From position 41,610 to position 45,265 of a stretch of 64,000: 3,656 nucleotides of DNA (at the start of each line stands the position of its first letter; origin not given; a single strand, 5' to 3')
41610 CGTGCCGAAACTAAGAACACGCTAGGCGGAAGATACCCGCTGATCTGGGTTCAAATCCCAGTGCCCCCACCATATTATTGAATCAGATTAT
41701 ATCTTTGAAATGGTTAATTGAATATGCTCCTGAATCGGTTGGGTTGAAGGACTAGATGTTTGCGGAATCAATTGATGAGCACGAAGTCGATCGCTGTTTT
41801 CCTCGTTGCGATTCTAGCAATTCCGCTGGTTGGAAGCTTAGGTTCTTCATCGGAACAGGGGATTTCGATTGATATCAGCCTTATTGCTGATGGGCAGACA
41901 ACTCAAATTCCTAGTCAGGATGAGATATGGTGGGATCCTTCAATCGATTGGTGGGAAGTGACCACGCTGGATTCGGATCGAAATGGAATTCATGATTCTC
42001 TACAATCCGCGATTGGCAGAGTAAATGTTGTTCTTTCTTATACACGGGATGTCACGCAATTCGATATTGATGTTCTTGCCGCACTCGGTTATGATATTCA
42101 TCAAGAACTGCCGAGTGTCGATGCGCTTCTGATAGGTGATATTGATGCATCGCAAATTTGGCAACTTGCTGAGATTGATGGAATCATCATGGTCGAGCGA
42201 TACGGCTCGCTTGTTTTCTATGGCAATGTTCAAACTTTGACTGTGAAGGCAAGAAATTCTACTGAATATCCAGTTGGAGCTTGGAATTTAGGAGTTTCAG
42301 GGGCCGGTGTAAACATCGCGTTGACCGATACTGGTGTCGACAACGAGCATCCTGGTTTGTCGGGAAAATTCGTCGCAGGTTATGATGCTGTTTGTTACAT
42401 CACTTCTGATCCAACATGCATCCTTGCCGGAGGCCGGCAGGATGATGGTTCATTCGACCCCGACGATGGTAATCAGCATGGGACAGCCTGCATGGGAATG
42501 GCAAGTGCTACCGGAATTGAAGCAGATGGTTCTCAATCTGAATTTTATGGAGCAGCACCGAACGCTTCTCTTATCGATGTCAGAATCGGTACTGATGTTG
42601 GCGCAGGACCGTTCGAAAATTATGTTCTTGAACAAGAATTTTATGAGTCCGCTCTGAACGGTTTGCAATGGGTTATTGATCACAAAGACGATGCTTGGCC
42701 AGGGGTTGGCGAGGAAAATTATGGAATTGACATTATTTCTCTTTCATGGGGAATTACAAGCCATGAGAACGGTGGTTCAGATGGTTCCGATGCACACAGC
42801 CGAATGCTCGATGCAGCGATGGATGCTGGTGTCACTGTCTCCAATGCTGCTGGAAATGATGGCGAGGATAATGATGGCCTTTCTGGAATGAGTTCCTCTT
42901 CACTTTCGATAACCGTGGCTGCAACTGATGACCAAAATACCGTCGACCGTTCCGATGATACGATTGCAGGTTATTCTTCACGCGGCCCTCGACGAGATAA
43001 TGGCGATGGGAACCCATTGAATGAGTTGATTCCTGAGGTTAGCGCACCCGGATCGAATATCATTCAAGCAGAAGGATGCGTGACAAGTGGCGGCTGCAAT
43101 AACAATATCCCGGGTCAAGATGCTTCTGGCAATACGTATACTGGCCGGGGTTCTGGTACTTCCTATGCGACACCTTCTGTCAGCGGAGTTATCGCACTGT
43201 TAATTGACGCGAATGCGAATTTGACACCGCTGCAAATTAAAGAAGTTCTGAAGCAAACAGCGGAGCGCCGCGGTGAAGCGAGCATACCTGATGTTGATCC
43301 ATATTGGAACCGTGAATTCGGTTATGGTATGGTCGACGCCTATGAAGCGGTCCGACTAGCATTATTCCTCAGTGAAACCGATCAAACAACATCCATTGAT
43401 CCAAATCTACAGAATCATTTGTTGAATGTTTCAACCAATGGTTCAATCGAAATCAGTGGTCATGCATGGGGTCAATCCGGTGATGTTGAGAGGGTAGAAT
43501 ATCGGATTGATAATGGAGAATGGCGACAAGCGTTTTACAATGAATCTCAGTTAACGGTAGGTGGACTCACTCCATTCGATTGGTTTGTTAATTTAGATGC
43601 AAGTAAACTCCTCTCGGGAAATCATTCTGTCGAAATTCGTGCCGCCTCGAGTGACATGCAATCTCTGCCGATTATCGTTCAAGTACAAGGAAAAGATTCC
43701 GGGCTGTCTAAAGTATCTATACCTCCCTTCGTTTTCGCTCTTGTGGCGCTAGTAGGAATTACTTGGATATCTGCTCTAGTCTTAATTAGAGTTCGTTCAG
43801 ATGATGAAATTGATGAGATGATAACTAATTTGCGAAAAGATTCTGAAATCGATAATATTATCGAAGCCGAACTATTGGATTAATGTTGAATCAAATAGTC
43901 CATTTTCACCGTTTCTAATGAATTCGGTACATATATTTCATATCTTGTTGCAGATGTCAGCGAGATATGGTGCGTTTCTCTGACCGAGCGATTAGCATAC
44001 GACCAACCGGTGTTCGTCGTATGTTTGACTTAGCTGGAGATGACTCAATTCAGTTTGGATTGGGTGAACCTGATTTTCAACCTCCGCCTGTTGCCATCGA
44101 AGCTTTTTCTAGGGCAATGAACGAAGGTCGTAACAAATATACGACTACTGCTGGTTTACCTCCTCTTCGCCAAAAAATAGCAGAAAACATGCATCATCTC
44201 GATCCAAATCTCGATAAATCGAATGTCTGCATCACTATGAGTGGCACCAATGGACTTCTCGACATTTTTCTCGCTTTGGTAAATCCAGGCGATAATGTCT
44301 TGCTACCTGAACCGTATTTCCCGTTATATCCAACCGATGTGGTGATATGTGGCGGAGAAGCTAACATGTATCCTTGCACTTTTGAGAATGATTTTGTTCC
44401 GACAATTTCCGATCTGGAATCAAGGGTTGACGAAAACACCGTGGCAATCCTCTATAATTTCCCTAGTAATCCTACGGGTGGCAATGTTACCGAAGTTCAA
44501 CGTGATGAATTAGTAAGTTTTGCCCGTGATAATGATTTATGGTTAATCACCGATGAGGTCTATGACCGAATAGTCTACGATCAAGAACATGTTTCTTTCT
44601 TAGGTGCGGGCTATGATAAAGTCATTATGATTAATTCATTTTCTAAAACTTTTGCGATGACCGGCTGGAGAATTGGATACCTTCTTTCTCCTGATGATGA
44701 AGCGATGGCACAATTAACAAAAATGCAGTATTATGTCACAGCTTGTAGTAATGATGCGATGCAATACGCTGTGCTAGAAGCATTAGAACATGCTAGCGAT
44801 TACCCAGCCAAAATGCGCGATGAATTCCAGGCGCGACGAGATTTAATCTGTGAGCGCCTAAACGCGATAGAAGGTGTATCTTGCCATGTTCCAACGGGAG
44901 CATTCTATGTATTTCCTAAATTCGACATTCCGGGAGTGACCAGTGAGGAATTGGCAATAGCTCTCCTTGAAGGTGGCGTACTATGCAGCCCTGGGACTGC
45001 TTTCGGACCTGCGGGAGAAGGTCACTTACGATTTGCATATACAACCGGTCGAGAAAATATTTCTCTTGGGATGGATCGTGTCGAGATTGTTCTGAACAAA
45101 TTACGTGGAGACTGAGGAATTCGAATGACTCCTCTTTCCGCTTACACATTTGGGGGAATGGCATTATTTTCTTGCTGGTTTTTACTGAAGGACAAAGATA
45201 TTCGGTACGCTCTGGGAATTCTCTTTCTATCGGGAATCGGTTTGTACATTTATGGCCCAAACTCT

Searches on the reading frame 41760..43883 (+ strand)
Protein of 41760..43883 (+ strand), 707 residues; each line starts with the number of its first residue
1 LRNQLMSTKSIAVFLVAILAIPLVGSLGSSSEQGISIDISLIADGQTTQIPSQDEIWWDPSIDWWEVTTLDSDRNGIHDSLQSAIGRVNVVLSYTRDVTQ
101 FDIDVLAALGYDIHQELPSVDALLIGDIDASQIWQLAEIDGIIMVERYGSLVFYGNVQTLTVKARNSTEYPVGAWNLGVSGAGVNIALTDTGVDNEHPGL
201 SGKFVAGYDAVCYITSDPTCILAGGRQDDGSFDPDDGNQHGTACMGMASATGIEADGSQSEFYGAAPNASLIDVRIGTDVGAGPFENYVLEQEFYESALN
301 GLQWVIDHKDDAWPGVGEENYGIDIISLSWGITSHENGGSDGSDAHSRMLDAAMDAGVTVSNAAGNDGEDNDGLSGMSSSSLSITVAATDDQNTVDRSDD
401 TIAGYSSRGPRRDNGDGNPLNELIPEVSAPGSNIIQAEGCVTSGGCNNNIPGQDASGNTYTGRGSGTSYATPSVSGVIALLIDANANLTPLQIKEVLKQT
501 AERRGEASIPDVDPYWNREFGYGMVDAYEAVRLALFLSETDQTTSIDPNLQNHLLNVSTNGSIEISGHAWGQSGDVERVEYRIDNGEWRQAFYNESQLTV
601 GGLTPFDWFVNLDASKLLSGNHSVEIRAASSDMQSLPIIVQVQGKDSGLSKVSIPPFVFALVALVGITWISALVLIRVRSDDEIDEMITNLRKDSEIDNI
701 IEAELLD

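Call 16: search_protein_families(library=pfam, proteins=[window:41760-43883:+], max_evalue=0.00001)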
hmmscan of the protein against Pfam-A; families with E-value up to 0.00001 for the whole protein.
window:41760-43883:+ (707 aa): 1 family
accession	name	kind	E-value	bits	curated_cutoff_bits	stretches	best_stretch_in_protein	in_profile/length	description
PF00082.27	Peptidase_S8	-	2.2e-39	136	21.8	1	181-523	1-288/288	Subtilase family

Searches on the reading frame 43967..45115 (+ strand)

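Call 16: search_protein_families(library=pfam, proteins=[window:43967-45115:+], max_evalue=0.00001)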
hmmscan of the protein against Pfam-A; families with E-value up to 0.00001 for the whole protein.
window:43967-45115:+ (382 aa): 1 family
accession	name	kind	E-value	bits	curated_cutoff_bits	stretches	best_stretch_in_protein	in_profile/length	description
PF00155.27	Aminotran_1_2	-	1.6e-63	215.5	19.7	1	26-364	2-353/361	Aminotransferase class I and II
